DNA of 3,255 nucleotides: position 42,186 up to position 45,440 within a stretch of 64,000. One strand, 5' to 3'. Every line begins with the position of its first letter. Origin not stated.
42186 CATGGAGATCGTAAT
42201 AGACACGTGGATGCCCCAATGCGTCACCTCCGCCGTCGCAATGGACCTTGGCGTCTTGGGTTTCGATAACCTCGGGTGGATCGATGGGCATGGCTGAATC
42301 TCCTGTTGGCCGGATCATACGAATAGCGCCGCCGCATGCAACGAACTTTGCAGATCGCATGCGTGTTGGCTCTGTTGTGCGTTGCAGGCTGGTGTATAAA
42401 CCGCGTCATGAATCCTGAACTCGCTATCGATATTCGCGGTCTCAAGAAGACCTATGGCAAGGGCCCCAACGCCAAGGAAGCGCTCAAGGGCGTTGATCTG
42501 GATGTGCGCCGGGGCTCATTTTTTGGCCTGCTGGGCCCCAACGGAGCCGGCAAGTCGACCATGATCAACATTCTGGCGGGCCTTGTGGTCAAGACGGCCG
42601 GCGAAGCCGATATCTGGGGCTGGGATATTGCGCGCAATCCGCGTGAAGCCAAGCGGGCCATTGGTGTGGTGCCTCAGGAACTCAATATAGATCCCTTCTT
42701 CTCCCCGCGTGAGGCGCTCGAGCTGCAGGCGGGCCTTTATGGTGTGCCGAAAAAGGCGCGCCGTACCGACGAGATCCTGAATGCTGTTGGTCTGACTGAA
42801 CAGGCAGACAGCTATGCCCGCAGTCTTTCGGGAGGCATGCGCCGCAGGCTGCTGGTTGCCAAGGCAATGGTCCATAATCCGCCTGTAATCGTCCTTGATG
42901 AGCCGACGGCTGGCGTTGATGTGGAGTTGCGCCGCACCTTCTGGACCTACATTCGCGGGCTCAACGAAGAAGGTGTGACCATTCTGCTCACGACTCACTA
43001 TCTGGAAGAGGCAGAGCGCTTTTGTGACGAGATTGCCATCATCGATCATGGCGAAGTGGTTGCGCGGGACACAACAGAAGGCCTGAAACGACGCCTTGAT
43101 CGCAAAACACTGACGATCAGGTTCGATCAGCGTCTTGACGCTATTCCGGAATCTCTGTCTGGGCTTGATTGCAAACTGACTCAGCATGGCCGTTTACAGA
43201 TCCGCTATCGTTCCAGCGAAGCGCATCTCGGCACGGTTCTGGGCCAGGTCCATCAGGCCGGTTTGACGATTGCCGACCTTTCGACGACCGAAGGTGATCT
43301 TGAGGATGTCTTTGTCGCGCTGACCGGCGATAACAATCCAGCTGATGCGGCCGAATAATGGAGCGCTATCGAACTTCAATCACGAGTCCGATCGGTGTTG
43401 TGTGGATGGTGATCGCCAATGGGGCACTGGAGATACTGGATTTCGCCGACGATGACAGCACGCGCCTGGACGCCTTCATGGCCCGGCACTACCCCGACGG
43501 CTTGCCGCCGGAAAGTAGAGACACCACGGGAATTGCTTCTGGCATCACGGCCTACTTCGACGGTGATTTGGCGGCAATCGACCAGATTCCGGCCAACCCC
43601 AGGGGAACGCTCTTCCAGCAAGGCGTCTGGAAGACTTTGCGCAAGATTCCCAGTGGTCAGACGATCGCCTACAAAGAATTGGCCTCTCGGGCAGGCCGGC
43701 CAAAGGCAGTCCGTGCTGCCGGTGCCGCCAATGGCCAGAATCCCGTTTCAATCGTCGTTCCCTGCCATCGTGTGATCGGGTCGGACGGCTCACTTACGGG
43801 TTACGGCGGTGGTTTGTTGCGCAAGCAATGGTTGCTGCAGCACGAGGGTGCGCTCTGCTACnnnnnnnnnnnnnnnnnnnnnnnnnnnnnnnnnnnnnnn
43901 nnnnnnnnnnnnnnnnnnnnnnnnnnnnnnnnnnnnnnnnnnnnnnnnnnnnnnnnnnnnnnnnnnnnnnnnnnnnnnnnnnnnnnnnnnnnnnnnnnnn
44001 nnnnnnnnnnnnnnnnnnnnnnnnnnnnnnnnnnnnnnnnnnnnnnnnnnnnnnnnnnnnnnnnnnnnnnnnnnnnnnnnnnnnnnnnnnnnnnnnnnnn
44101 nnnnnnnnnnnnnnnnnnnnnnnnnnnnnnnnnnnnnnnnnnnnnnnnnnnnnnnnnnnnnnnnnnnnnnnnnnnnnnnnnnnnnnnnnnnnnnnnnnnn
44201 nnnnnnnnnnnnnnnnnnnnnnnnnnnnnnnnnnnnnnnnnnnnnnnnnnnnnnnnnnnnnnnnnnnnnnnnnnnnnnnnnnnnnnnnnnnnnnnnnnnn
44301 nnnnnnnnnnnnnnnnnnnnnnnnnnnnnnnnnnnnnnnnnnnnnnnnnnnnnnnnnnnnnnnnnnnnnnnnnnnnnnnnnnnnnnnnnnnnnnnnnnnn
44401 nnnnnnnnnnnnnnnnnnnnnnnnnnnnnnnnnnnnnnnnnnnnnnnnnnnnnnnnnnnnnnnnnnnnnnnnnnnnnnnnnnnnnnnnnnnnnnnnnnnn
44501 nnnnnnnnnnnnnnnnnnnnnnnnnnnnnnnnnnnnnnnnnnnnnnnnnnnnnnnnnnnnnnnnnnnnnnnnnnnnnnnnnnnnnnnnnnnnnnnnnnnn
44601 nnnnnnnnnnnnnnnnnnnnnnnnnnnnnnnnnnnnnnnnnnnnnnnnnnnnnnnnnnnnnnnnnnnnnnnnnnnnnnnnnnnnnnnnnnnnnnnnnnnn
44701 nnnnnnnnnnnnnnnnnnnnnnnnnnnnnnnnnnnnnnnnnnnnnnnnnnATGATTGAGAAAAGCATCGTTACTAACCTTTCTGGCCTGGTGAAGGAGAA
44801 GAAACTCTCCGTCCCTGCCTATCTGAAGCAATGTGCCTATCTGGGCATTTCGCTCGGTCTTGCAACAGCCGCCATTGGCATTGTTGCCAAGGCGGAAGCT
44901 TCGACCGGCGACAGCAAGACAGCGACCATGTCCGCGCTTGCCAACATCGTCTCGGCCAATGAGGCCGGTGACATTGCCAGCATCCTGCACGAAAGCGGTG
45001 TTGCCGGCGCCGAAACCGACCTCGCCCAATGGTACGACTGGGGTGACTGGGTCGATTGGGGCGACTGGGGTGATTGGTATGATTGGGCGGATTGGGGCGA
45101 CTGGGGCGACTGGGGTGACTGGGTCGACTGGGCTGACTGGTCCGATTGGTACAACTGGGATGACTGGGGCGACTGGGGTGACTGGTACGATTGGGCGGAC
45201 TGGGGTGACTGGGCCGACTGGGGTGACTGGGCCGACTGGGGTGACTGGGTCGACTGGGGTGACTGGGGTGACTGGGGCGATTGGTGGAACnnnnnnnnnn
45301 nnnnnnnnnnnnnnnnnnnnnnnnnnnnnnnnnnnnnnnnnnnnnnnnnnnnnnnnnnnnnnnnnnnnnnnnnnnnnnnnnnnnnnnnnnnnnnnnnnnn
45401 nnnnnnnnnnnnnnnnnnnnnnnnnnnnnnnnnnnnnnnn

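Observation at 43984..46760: Candidate poly-cyclophane RiPP system: (W-x-D)n precursors plus a GrrM/OscB-like radical SAM in an alphaproteobacterium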

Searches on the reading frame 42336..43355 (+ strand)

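Call 39: search_protein_families(library=ncbifam, proteins=[window:42336-43355:+], max_evalue=0.00001)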
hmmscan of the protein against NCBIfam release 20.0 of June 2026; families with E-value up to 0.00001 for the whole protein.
window:42336-43355:+ (340 aa): 183 families (the best 25 are shown)
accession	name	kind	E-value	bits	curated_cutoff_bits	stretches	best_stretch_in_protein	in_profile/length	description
TIGR01188.1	drrA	subfamily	3.6e-87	292.5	312.45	1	46-331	5-302/302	daunorubicin resistance ABC transporter, ATP-binding protein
NF010060.0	PRK13537.1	equivalog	7.9e-58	195.8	521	1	28-332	13-310/314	nodulation factor ABC transporter ATP-binding protein NodI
TIGR03864.1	PQQ_ABC_ATP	hypoth_equivalog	1.4e-54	185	302.25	1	30-265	1-234/236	ABC transporter, ATP-binding subunit, PQQ-dependent alcohol dehydrogenase system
NF033858.1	ABC2_perm_RbbA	equivalog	5.4e-52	176.8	1050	1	28-267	264-501/909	ribosome-associated ATPase/putative transporter RbbA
NF010059.0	PRK13536.1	equivalog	1e-50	172.4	549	1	27-247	40-258/342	nodulation factor ABC transporter ATP-binding protein NodI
TIGR03522.1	GldA_ABC_ATP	equivalog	4.3e-50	170.9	402.6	1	30-330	2-301/301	gliding motility-associated ABC transporter ATP-binding subunit GldA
TIGR01288.1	nodI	equivalog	3.9e-46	157.5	424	1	28-250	2-222/303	nodulation factor ABC transporter ATP-binding protein NodI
NF000106.1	40850658_otr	exception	4.7e-45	154.2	750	1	30-334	13-323/351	oxytetracycline efflux ABC transporter Otr(C) ATP-binding subunit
TIGR04521.1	ECF_ATPase_2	equivalog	1.9e-38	132.2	330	1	31-250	1-232/279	energy-coupling factor transporter ATPase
TIGR03740.1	galliderm_ABC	subfamily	2.8e-38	131.8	309.75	1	33-246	3-207/223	lantibiotic protection ABC transporter ATP-binding subunit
NF007082.0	PRK09536.1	equivalog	5.4e-38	131.1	537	1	47-247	16-223/402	corrinoid ABC transporter ATPase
TIGR04406.1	LPS_export_lptB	equivalog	2.9e-37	128.2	240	1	33-249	4-221/239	LPS export ABC transporter ATP-binding protein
TIGR01257.1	rim_protein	equivalog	5.4e-37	126.3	4012.85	1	46-268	1951-2176/2272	rim ABC transporter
TIGR00968.1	3a0106s01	subfamily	1.1e-36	126.6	342.75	1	32-250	2-218/237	sulfate ABC transporter ATP-binding protein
TIGR03265.1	PhnT2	equivalog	1.4e-36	126.5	457.7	1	31-248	5-220/353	putative 2-aminoethylphosphonate ABC transporter ATP-binding protein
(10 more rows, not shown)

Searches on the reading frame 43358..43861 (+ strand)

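Call 39: search_protein_families(library=ncbifam, proteins=[window:43358-43861:+], max_evalue=0.00001)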
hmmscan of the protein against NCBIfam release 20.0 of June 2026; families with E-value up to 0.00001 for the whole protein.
window:43358-43861:+ (168 aa): 5 families
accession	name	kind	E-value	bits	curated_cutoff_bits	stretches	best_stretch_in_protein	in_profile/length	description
NF007626.0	PRK10286.1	equivalog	7.1e-46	156.4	192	1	6-166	7-169/171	methylated-DNA--[protein]-cysteine S-methyltransferase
TIGR00589.1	ogt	superfamily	5.6e-35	119.2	46.4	1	84-163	1-80/80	methylated-DNA--[protein]-cysteine S-methyltransferase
NF011964.0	PRK15435.1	equivalog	2.2e-28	99.3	345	1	76-163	261-348/354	bifunctional DNA-binding transcriptional regulator/O6-methylguanine-DNA methyltransferase Ada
NF041132.1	DNA_protcyst_Mta_Thcoc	equivalog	7.3e-12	45.5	250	1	84-164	91-169/169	methylated-DNA--protein-cysteine methyltransferase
NF003022.0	PRK03887.1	equivalog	2.8e-11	43.5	164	1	84-164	91-169/175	methylated-DNA--protein-cysteine methyltransferase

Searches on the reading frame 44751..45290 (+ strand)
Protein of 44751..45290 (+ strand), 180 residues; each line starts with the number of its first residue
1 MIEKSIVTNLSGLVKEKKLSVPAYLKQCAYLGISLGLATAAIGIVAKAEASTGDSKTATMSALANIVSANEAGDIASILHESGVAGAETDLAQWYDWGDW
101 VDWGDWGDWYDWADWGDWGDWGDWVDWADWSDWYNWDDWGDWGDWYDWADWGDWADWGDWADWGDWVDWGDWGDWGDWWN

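Call 3: search_protein_families(library=ncbifam, proteins=[window:44751-45290:+], max_evalue=0.1)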
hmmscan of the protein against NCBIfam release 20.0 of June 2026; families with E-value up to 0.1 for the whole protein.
window:44751-45290:+ (180 aa): 0 families

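Call 4: search_protein_families(library=pfam, proteins=[window:44751-45290:+], max_evalue=0.1)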
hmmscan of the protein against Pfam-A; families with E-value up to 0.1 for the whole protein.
window:44751-45290:+ (180 aa): 0 families

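Call 9: find_homologous_proteins(query=window:44751-45290:+, max_evalue=0.001)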
Query window:44751-45290:+ (180 aa): 15 proteins with E <= 0.001 among 1123 candidates.
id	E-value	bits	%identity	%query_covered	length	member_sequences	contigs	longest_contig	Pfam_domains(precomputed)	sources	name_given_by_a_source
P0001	3.7e-81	290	84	92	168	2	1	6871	-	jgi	jgi:hypothetical protein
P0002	6.9e-38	149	55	62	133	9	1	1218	-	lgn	-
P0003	2.0e-16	78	-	-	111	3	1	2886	-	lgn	-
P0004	4.9e-14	71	72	10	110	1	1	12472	-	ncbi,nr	ncbi:MAG: GrrA/OscA1 family cyclophane-containing rSAM-modified RiPP [Synechococcales bacterium]|nr:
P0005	7.6e-14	70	35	61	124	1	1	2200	-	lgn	-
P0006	8.9e-14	70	81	9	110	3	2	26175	-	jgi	-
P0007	2.1e-12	65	34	31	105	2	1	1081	-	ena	-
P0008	1.2e-10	59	64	8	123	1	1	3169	-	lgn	-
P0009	2.4e-10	59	34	62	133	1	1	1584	-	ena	-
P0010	6.7e-10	57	40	49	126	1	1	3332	-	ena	-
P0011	1.2e-7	50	64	7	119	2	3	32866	-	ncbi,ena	-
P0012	1.3e-5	43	78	10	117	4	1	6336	-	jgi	jgi:hypothetical protein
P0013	9.0e-5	40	56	27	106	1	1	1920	-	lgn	-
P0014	2.3e-4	39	73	8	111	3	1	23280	-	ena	-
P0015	5.0e-4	38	35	53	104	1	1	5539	-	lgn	-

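Call 10: find_related_loci(query=window:44751-45290:+, collection=genome_contigs, flank=6000)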
Query window:44751-45290:+ (180 aa) in genome_contigs; peptide patterns used: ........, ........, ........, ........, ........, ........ (x = any residue, [..] = any of these).
116 stretches matched a pattern; 4 encode a relative of the query (tblastn E <= 1e-3); 4 distinct loci.
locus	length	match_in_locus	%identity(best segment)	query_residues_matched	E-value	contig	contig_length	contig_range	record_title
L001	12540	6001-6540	76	1-174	1e-76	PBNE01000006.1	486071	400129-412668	MAG: Rhodospirillaceae bacterium isolate SP197 117301, whole genome shotgun sequence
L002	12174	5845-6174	94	1-110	3e-64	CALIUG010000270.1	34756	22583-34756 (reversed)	MAG: uncultured Alphaproteobacteria bacterium isolate S1_Bin_Bin_233_1 genome assembly, contig: c_000002350678, whole ge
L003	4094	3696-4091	70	2-133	5e-55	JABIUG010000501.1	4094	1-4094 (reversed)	MAG: Rhodospirillaceae bacterium isolate SI072_bin42 k141_3461201, whole genome shotgun sequence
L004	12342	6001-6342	53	1-116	7e-21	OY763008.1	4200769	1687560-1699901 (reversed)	MAG: Alphaproteobacteria bacterium isolate c3f7fb18-987a-4481-a40f-6ef58412cdbb genome assembly, chromosome: 1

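Call 18: search_protein_families(library=ncbifam, proteins=[P0004, P0006, P0011, P0009, P0013, P0001, P0002, window:44751-45290:+, L001:6001-6612:+, L001:5419-5694:+], max_evalue=10)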
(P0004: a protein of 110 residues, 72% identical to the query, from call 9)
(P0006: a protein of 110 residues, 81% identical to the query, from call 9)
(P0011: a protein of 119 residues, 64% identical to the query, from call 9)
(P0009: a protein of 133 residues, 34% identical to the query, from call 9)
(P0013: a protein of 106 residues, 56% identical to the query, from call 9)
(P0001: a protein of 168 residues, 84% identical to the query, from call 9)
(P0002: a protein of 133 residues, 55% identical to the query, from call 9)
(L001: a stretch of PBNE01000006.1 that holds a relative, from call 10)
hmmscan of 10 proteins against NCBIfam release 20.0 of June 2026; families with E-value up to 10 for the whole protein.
P0004 (110 aa): 5 families
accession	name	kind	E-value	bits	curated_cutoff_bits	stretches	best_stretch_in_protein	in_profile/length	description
TIGR04260.1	Cyano_gly_rpt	equivalog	8.8e-08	32.7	31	1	8-95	7-92/118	GrrA/OscA1 family cyclophane-containing rSAM-modified RiPP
NF047700.1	LIC10415_fam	equivalog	0.044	13.6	180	1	31-64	39-72/169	LIC10415 family protein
NF050013.1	HpsJ_like_A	equivalog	0.067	12.8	140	1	2-62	74-133/217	HpsJ-like protein, cyanoexosortase A-associated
NF040704.1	IPP_alt_MvaD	equivalog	0.078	12.1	475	1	31-66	191-226/323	phosphomevalonate decarboxylase MvaD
NF006915.0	PRK09406.1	equivalog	0.18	10.6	730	1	23-72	10-59/457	NADP-dependent succinic semialdehyde dehydrogenase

P0006 (110 aa): 1 family
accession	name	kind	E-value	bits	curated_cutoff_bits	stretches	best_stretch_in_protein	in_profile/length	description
TIGR04260.1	Cyano_gly_rpt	equivalog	1.2e-06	29.1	31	1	10-103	9-103/118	GrrA/OscA1 family cyclophane-containing rSAM-modified RiPP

P0011 (119 aa): 1 family
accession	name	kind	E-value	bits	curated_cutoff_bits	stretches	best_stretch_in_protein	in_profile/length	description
TIGR04260.1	Cyano_gly_rpt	equivalog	4.3e-07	30.5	31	1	7-115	6-102/118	GrrA/OscA1 family cyclophane-containing rSAM-modified RiPP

P0009 (133 aa): 1 family
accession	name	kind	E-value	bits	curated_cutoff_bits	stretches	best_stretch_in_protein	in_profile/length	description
TIGR04210.1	bunya_NSm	equivalog_domain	0.0047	16.8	28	1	11-60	16-64/173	bunyavirus nonstructural protein NSm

P0013 (106 aa): 0 families

P0001 (168 aa): 0 families

P0002 (133 aa): 0 families

window:44751-45290:+ (180 aa): 0 families

L001:6001-6612:+ (204 aa): 0 families

L001:5419-5694:+ (92 aa): 1 family
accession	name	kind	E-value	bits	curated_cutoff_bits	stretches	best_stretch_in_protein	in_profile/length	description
NF008117.0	PRK10864.1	equivalog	0.17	11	267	1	5-67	206-268/344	tRNA/rRNA methyltransferase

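Call 27: search_protein_representatives(protein=window:44751-45290:+)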
Query: 180 residues. Proteins with E-value up to 0.001 (for the whole library): 204; up to 1e-10: 6; up to 1e-30: 0. The best 150 are listed.
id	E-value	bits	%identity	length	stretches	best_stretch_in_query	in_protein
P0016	2.0e-20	89.8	52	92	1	13-107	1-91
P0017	1.4e-15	74.0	81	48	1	2-49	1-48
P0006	2.8e-14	69.7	48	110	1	41-132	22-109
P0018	3.0e-14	69.6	40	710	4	72-178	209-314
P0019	1.1e-12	64.5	27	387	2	96-174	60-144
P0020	6.7e-11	58.6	27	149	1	29-161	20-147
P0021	2.9e-10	56.5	65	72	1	42-96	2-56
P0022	3.6e-10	56.2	35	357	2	68-177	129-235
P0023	8.8e-10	55.0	41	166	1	63-177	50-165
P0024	2.3e-09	53.6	36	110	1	54-123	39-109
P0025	3.1e-09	53.1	30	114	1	37-121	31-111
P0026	3.8e-09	52.9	49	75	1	1-74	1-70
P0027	4.8e-09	52.5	39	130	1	41-125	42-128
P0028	6.7e-09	52.1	47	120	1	94-131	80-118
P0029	8.1e-09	51.8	41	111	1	35-125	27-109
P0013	2.9e-05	40.2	67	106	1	133-171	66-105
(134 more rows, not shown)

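Call 35: find_encoding_contigs(protein=P0004, flank=5000, max_places=3)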
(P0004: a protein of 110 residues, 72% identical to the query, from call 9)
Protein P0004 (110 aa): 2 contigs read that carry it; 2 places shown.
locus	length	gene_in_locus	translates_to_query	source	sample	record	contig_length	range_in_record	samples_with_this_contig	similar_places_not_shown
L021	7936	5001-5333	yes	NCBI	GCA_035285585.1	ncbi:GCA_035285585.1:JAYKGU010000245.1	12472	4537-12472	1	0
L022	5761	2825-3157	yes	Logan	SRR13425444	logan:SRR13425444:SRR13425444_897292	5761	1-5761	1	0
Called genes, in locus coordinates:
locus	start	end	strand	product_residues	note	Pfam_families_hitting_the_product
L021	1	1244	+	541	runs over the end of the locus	PF00682:HMGL-like, PF22617:HCS_D2, PF08502:LeuA_dimer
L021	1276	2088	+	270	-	PF00528:BPD_transp_1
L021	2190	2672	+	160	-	PF10025:DUF2267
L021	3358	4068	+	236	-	PF11780:DUF3318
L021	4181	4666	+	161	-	PF00502:Phycobilisome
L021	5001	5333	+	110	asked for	-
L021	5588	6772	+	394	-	PF04055:Radical_SAM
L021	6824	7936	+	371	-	PF05239:PRC (faint)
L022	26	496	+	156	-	PF10025:DUF2267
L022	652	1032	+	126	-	PF02427:PSI_PsaE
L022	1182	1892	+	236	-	PF11780:DUF3318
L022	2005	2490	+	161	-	PF00502:Phycobilisome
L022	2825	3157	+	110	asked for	-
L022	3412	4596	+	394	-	PF04055:Radical_SAM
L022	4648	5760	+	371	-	PF05239:PRC (faint)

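Call 39: search_protein_families(library=ncbifam, proteins=[L021:5588-6769:+, L021:6824-7936:+], max_evalue=0.00001)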
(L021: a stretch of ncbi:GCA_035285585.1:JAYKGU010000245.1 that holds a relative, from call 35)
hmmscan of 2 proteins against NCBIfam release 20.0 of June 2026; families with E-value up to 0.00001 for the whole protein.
L021:5588-6769:+ (394 aa): 47 families (the best 25 are shown)
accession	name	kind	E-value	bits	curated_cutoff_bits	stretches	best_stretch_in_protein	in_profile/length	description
TIGR04261.1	rSAM_GlyRichRpt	subfamily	8.5e-167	554.7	310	1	27-388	1-362/363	cyclophane-forming radical SAM/SPASM peptide maturase GrrM/OscB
NF041718.1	rSAM_phane_AMC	equivalog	8.6e-87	291.5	425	1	23-384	6-358/362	cyclophane-forming radical SAM peptide maturase AmcB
TIGR03942.1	sulfatase_rSAM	equivalog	2.8e-48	164.8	349.45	1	28-377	6-348/363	anaerobic sulfatase maturase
NF041707.1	rSAM_YhhB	equivalog_domain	4.2e-45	154.3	445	1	23-367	2-347/369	cyclophane-forming radical SAM/SPASM peptide maturase YhhB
NF041298.1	rSAM_mat_DynA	equivalog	9.1e-40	136.7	450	1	26-367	4-335/356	dynobactin maturation radical SAM/SPASM protein DynA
NF010308.0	PRK13745.1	equivalog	1.6e-39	136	484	1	21-229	12-222/412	anaerobic sulfatase-maturation protein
NF010321.0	PRK13758.1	equivalog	6.7e-33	114.3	441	1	21-377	3-353/370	anaerobic sulfatase-maturase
TIGR04269.1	SAM_SPASM_FxsB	subfamily_domain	1.4e-32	113.1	370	1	24-376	3-355/363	FxsB family cyclophane-forming radical SAM/SPASM peptide maturase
NF041300.1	rSAM_mat_DarW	exception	3.7e-30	105.1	650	1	24-374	42-387/415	radical SAM/SPASM peptide maturase DarW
TIGR04163.1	rSAM_cobopep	equivalog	2.7e-29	102.2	375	1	23-381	64-414/428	peptide-modifying radical SAM enzyme CbpB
NF047865.1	rSAM_PapB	equivalog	1e-28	100.5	340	1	23-365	3-328/330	PapB family radical SAM/SPASM ranthipeptide maturase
TIGR04083.1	rSAM_pep_methan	hypoth_equivalog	2e-27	96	300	1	25-382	2-339/376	TIGR04083 family peptide-modifying radical SAM enzyme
NF038005.1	rSAM_mat_DarE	equivalog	1.1e-24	87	650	1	24-372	75-419/432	darobactin maturation radical SAM/SPASM protein DarE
TIGR03978.1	rSAM_paired_1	equivalog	6e-22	78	370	1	23-207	83-265/466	His-Xaa-Ser system radical SAM maturase HxsB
TIGR03906.1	quino_hemo_SAM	equivalog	9.5e-22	77.3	453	1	16-165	88-235/467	quinohemoprotein amine dehydrogenase maturation protein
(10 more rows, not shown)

L021:6824-7936:+ (371 aa): 0 families

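Call 72: find_homologous_proteins(query=L004:6001-6897:+, max_evalue=0.001)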
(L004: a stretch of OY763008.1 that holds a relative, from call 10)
Query L004:6001-6897:+ (299 aa): 1 proteins with E <= 0.001 among 6405 candidates.
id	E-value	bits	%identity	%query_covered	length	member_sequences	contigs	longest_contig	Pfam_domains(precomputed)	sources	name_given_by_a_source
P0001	3.6e-42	163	57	56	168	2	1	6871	-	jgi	jgi:hypothetical protein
